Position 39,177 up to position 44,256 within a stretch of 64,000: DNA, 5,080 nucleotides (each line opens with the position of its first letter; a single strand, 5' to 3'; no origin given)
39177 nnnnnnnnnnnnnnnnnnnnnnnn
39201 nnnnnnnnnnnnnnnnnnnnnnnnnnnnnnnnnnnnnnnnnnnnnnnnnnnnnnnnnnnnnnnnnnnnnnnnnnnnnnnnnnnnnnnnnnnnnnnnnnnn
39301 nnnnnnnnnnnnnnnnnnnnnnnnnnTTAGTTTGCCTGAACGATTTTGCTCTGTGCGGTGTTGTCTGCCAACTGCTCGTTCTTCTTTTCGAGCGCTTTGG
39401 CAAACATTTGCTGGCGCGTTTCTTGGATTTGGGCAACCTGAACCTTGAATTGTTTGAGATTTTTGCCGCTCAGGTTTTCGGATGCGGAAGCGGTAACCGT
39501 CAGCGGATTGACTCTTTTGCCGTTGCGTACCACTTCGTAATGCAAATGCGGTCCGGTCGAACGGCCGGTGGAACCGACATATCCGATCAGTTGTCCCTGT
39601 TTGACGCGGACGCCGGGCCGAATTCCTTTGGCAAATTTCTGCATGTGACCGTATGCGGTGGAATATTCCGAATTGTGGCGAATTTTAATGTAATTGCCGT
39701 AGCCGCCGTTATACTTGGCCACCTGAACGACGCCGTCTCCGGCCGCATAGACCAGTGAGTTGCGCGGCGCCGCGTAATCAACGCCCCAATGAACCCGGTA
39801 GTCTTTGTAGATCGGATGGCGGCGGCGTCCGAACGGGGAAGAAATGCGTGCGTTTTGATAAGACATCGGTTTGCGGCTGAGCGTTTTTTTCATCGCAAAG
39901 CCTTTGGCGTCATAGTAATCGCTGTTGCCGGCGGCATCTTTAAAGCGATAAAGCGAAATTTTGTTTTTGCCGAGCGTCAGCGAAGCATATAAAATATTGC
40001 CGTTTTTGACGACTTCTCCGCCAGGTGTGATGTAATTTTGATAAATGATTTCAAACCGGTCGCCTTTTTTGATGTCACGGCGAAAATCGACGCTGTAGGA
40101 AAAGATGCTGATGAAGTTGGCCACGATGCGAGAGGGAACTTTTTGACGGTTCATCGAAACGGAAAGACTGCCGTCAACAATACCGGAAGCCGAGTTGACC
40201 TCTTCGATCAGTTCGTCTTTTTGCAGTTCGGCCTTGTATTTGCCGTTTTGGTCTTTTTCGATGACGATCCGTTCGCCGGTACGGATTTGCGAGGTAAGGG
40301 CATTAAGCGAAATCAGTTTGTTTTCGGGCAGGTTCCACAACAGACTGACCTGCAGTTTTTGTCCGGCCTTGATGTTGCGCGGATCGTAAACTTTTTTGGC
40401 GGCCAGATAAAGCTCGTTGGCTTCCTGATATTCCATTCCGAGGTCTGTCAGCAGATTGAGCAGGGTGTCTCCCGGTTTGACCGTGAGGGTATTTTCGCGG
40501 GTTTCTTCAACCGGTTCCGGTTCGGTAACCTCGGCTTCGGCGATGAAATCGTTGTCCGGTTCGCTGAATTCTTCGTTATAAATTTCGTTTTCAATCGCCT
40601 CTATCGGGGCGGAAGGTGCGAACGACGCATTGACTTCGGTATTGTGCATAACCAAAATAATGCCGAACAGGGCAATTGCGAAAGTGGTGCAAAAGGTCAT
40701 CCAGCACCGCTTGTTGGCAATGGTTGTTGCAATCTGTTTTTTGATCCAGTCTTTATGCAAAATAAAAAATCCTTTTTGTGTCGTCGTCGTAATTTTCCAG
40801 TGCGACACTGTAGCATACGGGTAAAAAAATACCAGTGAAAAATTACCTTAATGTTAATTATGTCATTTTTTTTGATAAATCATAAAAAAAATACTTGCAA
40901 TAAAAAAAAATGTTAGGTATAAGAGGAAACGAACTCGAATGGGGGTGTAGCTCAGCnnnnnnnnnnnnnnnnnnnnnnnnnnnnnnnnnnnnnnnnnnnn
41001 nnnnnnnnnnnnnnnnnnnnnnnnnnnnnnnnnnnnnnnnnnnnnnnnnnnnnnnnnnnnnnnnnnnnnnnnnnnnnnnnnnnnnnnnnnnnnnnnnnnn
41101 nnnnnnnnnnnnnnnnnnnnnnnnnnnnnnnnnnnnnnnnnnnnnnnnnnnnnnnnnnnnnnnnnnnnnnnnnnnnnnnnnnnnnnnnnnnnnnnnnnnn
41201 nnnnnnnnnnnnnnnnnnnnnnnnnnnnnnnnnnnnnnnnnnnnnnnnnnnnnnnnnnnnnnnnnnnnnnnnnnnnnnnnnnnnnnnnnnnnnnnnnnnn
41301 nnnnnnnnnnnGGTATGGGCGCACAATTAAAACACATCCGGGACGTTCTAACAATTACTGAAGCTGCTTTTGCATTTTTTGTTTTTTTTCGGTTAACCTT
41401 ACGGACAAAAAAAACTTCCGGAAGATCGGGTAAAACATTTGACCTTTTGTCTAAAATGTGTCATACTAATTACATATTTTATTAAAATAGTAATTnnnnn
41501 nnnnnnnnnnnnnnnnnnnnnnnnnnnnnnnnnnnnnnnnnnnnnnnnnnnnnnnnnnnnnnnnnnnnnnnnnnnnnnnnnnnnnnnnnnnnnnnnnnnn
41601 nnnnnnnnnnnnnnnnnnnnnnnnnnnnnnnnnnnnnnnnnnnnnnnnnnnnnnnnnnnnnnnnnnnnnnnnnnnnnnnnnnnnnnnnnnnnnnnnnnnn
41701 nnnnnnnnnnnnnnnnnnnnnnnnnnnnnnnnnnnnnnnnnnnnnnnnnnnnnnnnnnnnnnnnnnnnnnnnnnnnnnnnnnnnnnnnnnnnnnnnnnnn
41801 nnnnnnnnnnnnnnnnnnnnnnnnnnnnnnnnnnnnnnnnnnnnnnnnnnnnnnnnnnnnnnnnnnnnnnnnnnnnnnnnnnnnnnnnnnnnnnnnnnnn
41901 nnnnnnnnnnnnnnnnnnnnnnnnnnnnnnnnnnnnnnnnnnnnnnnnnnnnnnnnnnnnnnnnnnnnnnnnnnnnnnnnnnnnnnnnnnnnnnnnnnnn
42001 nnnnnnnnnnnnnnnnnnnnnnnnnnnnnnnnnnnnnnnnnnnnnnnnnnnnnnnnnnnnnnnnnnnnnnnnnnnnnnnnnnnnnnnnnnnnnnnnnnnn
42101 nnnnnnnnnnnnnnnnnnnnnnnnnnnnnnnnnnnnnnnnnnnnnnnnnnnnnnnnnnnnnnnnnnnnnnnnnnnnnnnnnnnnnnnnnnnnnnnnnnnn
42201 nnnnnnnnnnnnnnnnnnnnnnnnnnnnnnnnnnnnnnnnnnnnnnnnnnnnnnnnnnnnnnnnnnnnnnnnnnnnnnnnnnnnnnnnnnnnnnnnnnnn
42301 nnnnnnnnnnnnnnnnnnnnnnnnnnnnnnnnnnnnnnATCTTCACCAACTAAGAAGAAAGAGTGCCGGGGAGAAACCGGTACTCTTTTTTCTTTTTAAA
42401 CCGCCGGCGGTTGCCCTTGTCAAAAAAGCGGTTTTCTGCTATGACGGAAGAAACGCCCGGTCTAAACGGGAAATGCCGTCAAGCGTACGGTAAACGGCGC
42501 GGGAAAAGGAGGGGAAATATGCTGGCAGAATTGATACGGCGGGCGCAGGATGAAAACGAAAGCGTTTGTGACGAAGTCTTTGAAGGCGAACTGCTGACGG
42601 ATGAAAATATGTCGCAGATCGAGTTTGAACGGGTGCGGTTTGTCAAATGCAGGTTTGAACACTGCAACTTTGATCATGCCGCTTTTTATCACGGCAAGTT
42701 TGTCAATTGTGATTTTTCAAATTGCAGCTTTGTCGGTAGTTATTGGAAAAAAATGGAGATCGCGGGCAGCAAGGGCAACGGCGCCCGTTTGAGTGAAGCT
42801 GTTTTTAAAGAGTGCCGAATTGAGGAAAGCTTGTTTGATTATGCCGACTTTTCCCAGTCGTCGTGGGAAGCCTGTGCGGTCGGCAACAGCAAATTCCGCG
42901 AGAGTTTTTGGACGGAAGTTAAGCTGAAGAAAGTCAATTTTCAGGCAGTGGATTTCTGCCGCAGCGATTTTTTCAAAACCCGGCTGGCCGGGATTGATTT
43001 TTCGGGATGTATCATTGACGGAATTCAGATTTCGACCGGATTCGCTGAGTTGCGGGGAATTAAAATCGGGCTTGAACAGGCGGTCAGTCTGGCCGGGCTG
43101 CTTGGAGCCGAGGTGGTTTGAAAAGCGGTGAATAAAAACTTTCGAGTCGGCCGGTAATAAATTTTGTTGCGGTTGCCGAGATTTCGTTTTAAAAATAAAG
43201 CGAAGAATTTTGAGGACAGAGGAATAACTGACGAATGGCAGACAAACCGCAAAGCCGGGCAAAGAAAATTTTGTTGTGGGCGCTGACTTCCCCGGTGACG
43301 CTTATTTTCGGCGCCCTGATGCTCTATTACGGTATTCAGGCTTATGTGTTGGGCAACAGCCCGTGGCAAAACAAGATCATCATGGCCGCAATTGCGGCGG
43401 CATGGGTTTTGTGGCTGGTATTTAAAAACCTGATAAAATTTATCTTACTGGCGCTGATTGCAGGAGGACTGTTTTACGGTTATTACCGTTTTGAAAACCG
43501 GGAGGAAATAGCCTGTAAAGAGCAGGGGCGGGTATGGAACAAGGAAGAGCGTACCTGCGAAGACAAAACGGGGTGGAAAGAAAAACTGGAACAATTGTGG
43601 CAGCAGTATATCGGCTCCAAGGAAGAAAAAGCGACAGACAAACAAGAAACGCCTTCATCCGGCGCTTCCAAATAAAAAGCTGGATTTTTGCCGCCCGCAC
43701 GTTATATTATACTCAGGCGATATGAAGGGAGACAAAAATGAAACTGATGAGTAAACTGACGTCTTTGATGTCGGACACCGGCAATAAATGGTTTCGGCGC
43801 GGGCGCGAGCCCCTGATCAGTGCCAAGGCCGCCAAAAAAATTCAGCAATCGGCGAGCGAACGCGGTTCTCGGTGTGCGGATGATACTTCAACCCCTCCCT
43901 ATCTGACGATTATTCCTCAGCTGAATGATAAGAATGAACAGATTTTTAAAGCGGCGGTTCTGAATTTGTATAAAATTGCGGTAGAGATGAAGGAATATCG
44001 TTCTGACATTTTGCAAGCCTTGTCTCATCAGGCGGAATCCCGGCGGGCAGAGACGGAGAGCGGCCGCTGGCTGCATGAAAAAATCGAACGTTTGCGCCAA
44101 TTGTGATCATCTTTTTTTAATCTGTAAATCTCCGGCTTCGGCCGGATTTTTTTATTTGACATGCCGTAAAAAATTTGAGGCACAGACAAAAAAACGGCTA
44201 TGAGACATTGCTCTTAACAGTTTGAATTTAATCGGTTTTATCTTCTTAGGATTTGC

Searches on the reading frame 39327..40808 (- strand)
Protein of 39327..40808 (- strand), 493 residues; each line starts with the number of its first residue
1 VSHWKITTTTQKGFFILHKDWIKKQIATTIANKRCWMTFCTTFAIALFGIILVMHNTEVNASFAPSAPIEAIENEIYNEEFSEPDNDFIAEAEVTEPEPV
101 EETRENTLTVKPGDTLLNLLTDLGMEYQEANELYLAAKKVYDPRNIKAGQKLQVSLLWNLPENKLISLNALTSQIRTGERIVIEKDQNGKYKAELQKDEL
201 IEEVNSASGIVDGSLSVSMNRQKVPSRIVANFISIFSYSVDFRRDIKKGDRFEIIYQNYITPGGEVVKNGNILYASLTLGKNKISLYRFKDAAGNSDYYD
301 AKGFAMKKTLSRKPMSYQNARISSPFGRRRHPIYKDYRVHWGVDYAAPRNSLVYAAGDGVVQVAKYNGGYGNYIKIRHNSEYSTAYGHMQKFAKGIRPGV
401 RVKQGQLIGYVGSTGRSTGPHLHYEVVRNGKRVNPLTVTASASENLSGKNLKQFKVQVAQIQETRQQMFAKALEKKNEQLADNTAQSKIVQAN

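Call 7: search_protein_families(library=pfam, proteins=[window:39327-40808:-], max_evalue=0.001)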
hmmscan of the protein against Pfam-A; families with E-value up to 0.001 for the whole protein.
window:39327-40808:- (493 aa): 2 families
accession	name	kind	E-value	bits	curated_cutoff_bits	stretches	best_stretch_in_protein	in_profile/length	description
PF01551.29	Peptidase_M23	-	2.8e-33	114.4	28.7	1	339-435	2-96/96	Peptidase family M23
PF19425.4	Csd3_N2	-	5.6e-08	33.2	27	1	206-326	8-120/122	Csd3 second domain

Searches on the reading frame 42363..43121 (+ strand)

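Call 7: search_protein_families(library=pfam, proteins=[window:42363-43121:+], max_evalue=0.001)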
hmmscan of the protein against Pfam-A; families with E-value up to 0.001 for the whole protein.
window:42363-43121:+ (252 aa): 4 families
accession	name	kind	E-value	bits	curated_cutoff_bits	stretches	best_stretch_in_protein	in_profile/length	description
PF13599.13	Pentapeptide_4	-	8.2e-21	74.3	38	2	77-142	12-77/78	Pentapeptide repeat region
PF00805.28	Pentapeptide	-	2.5e-16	59.3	20.2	2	82-120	2-40/40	Pentapeptide repeats (8 copies)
PF13576.12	Pentapeptide_3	-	1.5e-10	41.6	27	1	93-126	1-36/48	Pentapeptide repeats (9 copies)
PF23894.2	LD_SV2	-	5.5e-08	33.5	29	1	76-129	25-78/92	SV2A/B/C luminal domain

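Call 21: search_protein_families(library=ncbifam, proteins=[window:42363-43121:+], max_evalue=1)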
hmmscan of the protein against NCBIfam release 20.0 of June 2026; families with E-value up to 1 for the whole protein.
window:42363-43121:+ (252 aa): 17 families
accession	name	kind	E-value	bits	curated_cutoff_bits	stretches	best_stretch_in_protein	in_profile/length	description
NF051894.1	anti_phage_HalA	equivalog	4.5e-10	39.2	250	2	20-131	14-122/338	anti-phage Hailong system effector protein HalA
NF000349.1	mfpA_AE000516.2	equivalog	6.3e-10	39.2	360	1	70-246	6-175/183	pentapeptide repeat protein MfpA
NF033086.2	penta_rpt_Qnr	equivalog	8e-10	38.8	240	2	79-226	3-156/211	Qnr family pentapeptide repeat protein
NF047416.1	penta_HetL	equivalog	1.7e-09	37.4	260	2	172-224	9-61/218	heterocyst differentiation pentapeptide repeat protein HetL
NF000071.4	penta_rpt_QnrA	exception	3.4e-09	36.8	450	1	69-217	4-153/218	QnrA family quinolone resistance pentapeptide repeat protein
NF038182.1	penta_rpt_SmQnr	exception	9.4e-07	28.8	460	1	90-228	18-162/215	SmQnr family pentapeptide repeat protein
NF000421.1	penta_rpt_QnrVC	exception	1.6e-06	28.2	460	1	79-226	9-162/218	QnrVC family quinolone resistance pentapeptide repeat protein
NF011904.1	PRK15377.1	subfamily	2.6e-06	26.1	500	2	114-192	17-101/606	type III secretion system effector HECT-type E3 ubiquitin transferase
NF000056.3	penta_rpt_QnrS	exception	4e-06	26.6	460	2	118-226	23-127/218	QnrS family quinolone resistance pentapeptide repeat protein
NF012151.0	penta_rpt_QnrAS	exception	4.2e-06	27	490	1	122-226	22-127/218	QnrAS family quinolone resistance pentapeptide repeat protein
NF033375.2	penta_rpt_QnrE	exception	4.8e-06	26.7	480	1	88-218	5-131/214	QnrE family quinolone resistance pentapeptide repeat protein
NF000139.2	penta_rpt_QnrD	exception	1.6e-05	25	425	1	73-248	30-209/214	QnrD family quinolone resistance pentapeptide repeat protein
NF012152.0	penta_rpt_QnrC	exception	6.3e-05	23.1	500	1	118-224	23-125/221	QnrC family quinolone resistance pentapeptide repeat protein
NF052603.1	penta_Alr5209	equivalog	0.00011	22.3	125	1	171-223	8-60/113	Alr5209 family pentapeptide repeat protein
NF011743.0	PRK15196.1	equivalog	0.00065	18.7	354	1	74-194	200-320/350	type III secretion system effector PipB2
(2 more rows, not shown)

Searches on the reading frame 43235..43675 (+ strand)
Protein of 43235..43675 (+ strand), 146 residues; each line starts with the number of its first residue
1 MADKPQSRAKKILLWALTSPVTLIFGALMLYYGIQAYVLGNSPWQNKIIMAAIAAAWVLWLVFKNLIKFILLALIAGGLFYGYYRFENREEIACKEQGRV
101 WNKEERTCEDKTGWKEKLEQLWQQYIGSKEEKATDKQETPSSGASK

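Call 7: search_protein_families(library=pfam, proteins=[window:43235-43675:+], max_evalue=0.001)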
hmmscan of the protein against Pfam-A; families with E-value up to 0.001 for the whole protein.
window:43235-43675:+ (146 aa): 0 families

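Call 21: search_protein_families(library=ncbifam, proteins=[window:43235-43675:+], max_evalue=1)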
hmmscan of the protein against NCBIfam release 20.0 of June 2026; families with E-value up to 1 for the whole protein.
window:43235-43675:+ (146 aa): 1 family
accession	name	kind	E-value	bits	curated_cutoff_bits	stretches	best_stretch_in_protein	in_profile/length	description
NF052277.1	lmo0954_fam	equivalog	0.19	12.3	40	1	12-83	16-84/89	lmo0954 family membrane protein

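Call 27: search_protein_families(library=pfam, proteins=[window:43235-43672:+], max_evalue=10)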
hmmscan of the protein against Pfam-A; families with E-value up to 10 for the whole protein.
window:43235-43672:+ (146 aa): 4 families
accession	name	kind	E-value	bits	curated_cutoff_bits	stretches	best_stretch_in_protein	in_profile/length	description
PF24661.1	DUF7649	-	0.0072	16.8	27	1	42-88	2-48/85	Domain of unknown function (DUF7649)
PF09881.14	DUF2108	-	0.041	14.3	29.6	1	22-62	3-41/70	Predicted membrane protein (DUF2108)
PF01384.25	PHO4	-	0.1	11.9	33.7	1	9-110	115-183/350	Phosphate transporter family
PF17870.6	Insulin_TMD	-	0.69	10.5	33.4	1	58-81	14-37/47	Insulin receptor trans-membrane segment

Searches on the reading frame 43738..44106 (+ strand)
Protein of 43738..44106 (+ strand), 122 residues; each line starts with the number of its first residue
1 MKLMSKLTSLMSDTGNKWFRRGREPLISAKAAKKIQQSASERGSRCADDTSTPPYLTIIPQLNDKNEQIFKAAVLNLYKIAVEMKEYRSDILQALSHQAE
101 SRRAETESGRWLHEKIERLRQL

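Call 7: search_protein_families(library=pfam, proteins=[window:43738-44106:+], max_evalue=0.001)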
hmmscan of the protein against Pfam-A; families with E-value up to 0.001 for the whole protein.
window:43738-44106:+ (122 aa): 0 families

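Call 21: search_protein_families(library=ncbifam, proteins=[window:43738-44106:+], max_evalue=1)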
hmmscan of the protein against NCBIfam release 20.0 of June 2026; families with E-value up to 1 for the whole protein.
window:43738-44106:+ (122 aa): 0 families

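Call 27: search_protein_families(library=pfam, proteins=[window:43738-44103:+], max_evalue=10)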
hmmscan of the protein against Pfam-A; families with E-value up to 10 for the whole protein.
window:43738-44103:+ (122 aa): 1 family
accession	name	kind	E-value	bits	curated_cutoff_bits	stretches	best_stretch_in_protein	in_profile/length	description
PF10404.14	BHD_2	-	0.029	15.5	33.5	1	15-50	3-38/63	Rad4 beta-hairpin domain 2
